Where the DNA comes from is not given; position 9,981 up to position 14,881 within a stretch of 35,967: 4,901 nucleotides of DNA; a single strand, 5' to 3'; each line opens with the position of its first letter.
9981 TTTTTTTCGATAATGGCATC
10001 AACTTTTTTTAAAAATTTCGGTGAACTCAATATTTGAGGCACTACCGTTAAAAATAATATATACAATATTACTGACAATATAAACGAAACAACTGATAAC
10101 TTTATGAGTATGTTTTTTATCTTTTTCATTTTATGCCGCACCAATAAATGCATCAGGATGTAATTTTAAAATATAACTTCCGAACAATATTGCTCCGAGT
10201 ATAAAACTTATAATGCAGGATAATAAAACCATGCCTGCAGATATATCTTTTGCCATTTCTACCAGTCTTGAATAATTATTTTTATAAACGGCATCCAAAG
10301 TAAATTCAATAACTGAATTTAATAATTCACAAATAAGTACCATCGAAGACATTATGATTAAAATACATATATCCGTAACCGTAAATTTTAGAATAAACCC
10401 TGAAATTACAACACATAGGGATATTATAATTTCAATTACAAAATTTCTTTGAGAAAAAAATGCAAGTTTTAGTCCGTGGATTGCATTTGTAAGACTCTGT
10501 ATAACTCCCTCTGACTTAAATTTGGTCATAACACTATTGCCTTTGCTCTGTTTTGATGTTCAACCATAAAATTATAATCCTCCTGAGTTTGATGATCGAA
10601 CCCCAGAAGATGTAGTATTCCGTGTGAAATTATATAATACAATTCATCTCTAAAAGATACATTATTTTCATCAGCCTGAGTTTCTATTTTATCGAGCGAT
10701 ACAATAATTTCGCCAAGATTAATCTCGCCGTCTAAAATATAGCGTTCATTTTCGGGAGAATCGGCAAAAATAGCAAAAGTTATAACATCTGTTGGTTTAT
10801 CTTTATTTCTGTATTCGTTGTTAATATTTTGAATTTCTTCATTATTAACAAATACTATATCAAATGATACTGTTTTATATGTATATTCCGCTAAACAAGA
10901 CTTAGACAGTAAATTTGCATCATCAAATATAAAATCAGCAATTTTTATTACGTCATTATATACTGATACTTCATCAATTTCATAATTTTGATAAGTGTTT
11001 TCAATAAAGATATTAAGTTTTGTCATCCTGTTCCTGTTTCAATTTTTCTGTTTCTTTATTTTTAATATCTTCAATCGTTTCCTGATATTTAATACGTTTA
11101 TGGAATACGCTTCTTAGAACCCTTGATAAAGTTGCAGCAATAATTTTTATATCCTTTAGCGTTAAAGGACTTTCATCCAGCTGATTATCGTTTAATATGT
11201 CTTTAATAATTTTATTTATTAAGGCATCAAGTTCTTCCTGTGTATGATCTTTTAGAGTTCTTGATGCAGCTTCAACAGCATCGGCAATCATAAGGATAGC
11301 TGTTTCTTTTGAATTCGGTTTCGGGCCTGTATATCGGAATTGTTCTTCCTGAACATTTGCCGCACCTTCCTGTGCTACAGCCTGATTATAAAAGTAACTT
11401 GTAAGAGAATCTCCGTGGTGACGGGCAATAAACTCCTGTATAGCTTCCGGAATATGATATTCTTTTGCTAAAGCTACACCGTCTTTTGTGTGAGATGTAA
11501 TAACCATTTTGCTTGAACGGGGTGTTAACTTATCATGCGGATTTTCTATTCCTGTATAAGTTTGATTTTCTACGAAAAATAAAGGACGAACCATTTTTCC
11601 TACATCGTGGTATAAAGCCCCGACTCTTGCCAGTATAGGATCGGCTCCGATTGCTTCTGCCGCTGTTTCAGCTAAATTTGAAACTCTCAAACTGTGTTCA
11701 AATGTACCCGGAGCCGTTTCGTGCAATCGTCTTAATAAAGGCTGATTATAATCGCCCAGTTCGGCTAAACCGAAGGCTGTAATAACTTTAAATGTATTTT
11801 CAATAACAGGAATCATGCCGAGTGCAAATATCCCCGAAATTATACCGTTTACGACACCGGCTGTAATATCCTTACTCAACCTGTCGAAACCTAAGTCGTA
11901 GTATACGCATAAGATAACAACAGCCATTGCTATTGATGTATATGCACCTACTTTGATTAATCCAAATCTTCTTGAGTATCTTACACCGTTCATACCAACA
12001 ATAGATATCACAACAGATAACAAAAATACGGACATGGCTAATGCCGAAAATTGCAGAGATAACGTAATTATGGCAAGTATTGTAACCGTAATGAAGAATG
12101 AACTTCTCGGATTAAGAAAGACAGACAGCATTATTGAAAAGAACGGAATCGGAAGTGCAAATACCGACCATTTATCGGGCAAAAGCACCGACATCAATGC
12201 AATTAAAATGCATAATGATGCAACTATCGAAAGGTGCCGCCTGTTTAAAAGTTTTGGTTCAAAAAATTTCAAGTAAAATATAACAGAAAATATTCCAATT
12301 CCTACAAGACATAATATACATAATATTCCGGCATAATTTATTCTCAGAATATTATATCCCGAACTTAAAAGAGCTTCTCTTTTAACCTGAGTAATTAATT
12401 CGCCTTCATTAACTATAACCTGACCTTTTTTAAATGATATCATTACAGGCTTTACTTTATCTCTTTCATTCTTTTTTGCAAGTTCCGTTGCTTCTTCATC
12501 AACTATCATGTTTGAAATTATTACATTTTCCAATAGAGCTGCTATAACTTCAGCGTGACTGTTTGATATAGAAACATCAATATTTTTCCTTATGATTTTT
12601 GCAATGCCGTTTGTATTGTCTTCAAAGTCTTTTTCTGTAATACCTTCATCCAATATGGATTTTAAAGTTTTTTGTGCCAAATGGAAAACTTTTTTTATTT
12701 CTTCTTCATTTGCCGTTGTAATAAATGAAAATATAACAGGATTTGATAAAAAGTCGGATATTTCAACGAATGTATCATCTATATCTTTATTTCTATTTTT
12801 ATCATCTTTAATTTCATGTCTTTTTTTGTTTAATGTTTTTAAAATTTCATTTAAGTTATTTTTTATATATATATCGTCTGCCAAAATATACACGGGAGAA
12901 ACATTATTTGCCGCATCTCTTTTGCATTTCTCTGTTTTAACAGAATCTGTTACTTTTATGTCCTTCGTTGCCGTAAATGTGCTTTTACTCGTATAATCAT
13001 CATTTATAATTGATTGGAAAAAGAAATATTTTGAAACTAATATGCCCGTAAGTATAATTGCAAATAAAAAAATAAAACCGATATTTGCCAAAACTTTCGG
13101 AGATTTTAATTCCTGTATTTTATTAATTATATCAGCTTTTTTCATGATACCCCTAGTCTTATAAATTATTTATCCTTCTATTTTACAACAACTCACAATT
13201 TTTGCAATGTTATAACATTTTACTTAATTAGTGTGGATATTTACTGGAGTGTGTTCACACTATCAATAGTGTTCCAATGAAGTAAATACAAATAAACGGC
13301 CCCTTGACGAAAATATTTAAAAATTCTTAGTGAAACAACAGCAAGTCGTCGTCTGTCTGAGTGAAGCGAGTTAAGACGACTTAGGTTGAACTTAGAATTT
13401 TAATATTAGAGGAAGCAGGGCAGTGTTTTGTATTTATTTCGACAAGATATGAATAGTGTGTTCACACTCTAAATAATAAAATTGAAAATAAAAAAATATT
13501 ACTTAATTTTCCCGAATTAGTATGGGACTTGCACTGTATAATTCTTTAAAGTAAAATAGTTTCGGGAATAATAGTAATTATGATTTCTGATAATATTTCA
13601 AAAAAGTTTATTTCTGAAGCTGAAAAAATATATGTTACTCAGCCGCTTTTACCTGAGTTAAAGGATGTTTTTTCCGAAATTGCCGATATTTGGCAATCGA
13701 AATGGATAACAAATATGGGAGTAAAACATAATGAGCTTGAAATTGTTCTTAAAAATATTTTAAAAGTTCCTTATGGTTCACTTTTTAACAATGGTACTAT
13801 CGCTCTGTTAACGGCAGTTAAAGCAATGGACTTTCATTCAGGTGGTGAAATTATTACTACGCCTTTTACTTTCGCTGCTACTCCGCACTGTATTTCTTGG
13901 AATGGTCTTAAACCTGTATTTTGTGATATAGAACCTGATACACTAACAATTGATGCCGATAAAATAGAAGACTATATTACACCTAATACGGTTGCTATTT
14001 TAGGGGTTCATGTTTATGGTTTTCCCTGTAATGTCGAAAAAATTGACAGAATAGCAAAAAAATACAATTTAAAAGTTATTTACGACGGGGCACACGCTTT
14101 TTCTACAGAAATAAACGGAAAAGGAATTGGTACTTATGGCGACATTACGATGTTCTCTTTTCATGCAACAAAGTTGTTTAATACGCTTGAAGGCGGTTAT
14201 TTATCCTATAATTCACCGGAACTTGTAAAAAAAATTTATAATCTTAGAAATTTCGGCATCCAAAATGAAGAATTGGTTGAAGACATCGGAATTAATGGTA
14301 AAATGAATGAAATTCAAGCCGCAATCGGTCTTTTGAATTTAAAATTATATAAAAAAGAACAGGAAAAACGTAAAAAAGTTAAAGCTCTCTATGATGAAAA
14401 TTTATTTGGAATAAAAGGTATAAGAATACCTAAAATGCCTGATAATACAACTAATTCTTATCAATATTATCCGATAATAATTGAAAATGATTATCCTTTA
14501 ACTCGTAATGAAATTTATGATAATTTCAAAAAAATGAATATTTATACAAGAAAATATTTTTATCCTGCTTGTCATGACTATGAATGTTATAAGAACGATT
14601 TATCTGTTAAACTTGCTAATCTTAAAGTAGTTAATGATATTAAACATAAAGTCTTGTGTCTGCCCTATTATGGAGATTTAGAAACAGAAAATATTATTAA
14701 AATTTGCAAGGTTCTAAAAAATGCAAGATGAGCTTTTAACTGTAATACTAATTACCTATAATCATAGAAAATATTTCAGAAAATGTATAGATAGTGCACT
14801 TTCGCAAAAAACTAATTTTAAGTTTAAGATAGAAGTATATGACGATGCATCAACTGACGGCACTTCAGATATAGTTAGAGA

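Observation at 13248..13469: ~222-nt GC-enriched nested inverted repeat in the pgpH/degT intergenic region: candidate structured ncRNA (6S-like?)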

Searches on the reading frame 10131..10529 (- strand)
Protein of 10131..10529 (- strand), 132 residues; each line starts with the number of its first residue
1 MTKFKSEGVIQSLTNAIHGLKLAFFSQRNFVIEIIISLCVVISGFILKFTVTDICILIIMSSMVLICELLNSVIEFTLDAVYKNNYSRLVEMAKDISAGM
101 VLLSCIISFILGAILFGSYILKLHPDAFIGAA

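Call 13: search_protein_families(library=pfam, proteins=[window:10131-10529:-])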
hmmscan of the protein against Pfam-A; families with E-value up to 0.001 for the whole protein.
window:10131-10529:- (132 aa): 1 family
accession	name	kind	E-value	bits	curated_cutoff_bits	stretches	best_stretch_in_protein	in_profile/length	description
PF01219.24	DAGK_prokar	-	7.1e-25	87.3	22.3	1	15-116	2-102/102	Prokaryotic diacylglycerol kinase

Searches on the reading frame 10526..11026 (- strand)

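Call 13: search_protein_families(library=pfam, proteins=[window:10526-11026:-])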
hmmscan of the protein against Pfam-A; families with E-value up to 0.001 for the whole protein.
window:10526-11026:- (166 aa): 1 family
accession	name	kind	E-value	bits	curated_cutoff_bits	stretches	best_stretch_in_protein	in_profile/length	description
PF02130.23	YbeY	-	1e-34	119.6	25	1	46-160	21-124/129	Endoribonuclease YbeY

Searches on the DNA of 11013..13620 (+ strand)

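Call 4: search_rna_families(source=window, start=13100, end=13620, threshold=evalue, max_evalue=10, show_alignments=3)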
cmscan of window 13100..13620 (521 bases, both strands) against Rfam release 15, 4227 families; matches with E-value up to 10: 3.
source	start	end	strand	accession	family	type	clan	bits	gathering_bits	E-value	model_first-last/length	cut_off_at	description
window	13310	13349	-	RF02732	JA04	Gene; sRNA;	-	20.3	81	2.2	1-81/81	no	Aggregatibacter sRNA JA04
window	13565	13603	-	RF02119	FTX_1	Gene; lncRNA;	-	15.8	50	1.5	33-71/71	no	FTX transcript, XIST regulator conserved region 1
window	13193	13252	+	RF00275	SNORD56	Gene; snRNA; snoRNA; CD-box;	-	14.2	36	7.1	1-71/71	no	Small nucleolar RNA SNORD56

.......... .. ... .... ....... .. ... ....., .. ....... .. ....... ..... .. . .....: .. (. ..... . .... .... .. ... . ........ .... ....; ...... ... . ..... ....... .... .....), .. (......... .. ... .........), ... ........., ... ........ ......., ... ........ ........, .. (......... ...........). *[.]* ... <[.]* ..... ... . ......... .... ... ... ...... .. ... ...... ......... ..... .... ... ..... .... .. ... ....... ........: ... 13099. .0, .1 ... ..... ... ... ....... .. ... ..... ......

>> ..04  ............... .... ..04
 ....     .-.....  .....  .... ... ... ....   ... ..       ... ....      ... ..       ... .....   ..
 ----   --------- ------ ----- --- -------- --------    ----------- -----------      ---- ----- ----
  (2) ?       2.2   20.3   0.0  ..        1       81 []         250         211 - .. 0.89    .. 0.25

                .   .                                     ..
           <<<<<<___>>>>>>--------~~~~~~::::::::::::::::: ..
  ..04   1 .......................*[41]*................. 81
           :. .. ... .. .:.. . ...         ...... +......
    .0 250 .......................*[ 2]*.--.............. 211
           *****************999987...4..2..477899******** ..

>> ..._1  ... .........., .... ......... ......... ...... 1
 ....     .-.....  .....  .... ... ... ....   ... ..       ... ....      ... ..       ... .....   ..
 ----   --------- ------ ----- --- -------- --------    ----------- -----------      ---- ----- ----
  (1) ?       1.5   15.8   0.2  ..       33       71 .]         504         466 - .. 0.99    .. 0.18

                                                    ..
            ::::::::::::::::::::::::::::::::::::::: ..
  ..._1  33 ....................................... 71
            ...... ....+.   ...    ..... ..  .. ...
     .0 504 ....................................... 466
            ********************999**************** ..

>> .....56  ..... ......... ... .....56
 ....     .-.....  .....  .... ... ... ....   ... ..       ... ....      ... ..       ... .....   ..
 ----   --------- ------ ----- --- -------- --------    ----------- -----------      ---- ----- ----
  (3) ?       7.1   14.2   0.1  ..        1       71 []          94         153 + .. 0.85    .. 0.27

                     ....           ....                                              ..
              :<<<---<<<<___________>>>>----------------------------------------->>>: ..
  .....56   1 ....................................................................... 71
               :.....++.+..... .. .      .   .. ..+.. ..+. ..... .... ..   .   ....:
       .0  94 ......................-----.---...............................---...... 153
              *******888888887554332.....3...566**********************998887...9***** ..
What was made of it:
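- On 6S RNA (RF00013 and related Rfam families): No 6S hit at E<=10 in 13100-13620; only three chance hits with E>=1.5 appeared (call 4).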

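Call 44: search_dna_similar(query=window:13230-13490:+, collection=plasmids, mode=distant, max_evalue=0.01, max_rows=10)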
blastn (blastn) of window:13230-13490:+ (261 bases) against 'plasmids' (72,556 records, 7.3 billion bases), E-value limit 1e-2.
No match.

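Call 45: search_dna_similar(query=window:13230-13490:+, collection=phages, mode=distant, max_evalue=0.01, max_rows=10)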
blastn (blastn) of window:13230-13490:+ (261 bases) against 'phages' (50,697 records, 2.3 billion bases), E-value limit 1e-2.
No match.
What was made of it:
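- Tried and rejected: BLASTN against plasmids and phages found no match (calls 44, 45).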

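Call 112: search_rna_families(sources=[L085, L217, L245, L246, L247, L248, L140], threshold=gathering)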
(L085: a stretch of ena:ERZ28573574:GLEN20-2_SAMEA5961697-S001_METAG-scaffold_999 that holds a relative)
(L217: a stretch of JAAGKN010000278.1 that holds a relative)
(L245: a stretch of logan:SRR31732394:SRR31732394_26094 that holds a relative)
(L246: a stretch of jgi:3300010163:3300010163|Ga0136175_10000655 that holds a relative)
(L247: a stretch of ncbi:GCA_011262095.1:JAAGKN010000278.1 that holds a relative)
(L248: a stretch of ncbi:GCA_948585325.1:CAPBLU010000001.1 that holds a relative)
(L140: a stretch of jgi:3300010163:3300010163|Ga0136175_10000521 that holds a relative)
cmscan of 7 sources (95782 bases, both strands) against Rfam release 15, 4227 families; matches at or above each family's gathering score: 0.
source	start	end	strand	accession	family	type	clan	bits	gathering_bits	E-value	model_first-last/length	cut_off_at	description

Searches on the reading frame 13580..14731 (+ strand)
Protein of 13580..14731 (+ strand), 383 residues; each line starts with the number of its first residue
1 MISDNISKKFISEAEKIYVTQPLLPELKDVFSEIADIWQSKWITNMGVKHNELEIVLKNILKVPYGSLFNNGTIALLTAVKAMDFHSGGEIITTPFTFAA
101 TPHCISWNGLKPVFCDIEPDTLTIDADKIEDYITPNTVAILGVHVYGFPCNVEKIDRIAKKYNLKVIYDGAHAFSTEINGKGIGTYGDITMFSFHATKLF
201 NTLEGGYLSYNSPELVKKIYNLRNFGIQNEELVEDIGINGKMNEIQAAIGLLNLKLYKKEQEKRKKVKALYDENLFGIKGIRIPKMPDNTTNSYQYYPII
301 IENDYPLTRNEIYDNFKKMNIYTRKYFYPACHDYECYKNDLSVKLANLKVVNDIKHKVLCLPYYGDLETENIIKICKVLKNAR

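Call 13: search_protein_families(library=pfam, proteins=[window:13580-14731:+])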
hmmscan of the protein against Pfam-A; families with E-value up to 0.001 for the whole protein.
window:13580-14731:+ (383 aa): 1 family
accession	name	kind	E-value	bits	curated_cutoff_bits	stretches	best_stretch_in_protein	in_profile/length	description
PF01041.23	DegT_DnrJ_EryC1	-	1.2e-96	324.6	19.8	1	30-379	7-359/360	DegT/DnrJ/EryC1/StrS aminotransferase family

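Call 14: find_related_loci(query=window:13580-14731:+, collection=genome_contigs, flank=3000)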
Query window:13580-14731:+ (383 aa) in genome_contigs; peptide patterns used: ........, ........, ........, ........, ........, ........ (x = any residue, [..] = any of these).
231 stretches matched a pattern; 168 encode a relative of the query (tblastn E <= 1e-3); the best 80 are kept; 80 distinct loci.
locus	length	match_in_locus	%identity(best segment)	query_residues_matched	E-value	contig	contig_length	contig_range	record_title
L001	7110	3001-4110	76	13-382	0e+0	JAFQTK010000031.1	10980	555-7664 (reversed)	Bacterium isolate RGIG2134 Goat_Colon-6__c184610, whole genome shotgun sequence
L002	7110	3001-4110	75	10-379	0e+0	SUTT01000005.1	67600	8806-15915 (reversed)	MAG: Cyanobacteria bacterium SIG27 NODE_10036_length_67600_cov_2.636003, whole genome shotgun sequence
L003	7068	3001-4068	76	15-370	0e+0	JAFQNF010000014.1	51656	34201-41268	Bacterium isolate RGIG1973 Goat_Cecum.Co__c711653, whole genome shotgun sequence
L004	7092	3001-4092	75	15-380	0e+0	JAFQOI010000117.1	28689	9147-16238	Bacterium isolate RGIG2002 Goat_Colon-1__c706330, whole genome shotgun sequence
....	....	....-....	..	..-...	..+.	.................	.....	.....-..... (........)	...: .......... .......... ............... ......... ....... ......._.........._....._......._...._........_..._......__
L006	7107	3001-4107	71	15-383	0e+0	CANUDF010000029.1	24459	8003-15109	MAG: Candidatus Gastranaerophilales bacterium isolate chick29__bin14 genome assembly, contig: chick29__NODE_420_length_2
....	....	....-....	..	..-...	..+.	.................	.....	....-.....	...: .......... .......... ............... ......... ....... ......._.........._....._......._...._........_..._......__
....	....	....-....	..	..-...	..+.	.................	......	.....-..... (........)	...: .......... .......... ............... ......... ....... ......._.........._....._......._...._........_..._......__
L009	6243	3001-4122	71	6-379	0e+0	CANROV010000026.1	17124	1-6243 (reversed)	MAG: Candidatus Gastranaerophilales bacterium isolate Lapin-020__bin105 genome assembly, contig: Lapin-020__NODE_4462_le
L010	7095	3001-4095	73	15-379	0e+0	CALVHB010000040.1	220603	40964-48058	MAG: Candidatus Gastranaerophilales bacterium isolate E09__bin2 genome assembly, contig: E09__k127_2760818, whole genome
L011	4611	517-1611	73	15-379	0e+0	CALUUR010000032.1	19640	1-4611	MAG: Candidatus Gastranaerophilales bacterium isolate BRZ_M__bin90 genome assembly, contig: BRZ_M__NODE_5608_length_1964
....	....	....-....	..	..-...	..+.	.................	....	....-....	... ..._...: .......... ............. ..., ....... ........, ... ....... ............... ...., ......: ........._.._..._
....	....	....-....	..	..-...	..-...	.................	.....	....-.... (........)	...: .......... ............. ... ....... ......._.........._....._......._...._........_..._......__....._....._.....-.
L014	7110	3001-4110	74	11-380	0e+0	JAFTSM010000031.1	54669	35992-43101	MAG: Candidatus Gastranaerophilales bacterium isolate RGIG4109 Roe_deer_Cecum.Co__c827841, whole genome shotgun sequence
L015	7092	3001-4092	71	17-380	3e-173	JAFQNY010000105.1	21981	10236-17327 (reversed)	Bacterium isolate RGIG1992 Goat_Colon-1__c350215, whole genome shotgun sequence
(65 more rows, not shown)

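Call 17: find_encoding_contigs(protein=window:13580-14731:+, flank=4000, max_places=10)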
Protein window:13580-14731:+ (383 aa): 4 contigs read that carry it; 2 places shown.
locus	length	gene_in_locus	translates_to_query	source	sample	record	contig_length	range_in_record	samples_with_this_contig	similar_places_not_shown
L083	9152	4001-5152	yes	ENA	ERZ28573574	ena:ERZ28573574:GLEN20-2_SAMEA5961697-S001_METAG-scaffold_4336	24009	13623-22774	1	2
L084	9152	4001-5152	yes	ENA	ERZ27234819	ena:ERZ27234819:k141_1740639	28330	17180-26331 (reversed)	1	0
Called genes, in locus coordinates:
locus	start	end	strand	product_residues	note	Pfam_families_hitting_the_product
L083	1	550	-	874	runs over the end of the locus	-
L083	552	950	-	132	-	PF01219:DAGK_prokar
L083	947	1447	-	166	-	PF02130:YbeY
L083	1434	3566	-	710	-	PF07697:7TMR-HDED, PF07698:7TM-7TMR_HD, PF08668:HDOD (weak), PF01966:HD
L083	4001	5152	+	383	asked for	PF01041:DegT_DnrJ_EryC1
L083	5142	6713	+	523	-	PF00535:Glycos_transf_2, PF13641:Glyco_tranf_2_3, PF13649:Methyltransf_25 (faint), PF08241:Methyltransf_11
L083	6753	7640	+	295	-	PF04230:PS_pyruv_trans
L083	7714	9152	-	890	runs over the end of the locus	?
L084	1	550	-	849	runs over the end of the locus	?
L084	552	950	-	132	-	PF01219:DAGK_prokar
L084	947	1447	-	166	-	PF02130:YbeY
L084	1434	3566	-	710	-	PF07697:7TMR-HDED, PF07698:7TM-7TMR_HD, PF08668:HDOD (weak), PF01966:HD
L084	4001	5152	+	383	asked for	PF01041:DegT_DnrJ_EryC1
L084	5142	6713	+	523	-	PF00535:Glycos_transf_2, PF13641:Glyco_tranf_2_3, PF13649:Methyltransf_25 (faint), PF08241:Methyltransf_11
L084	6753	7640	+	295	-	PF04230:PS_pyruv_trans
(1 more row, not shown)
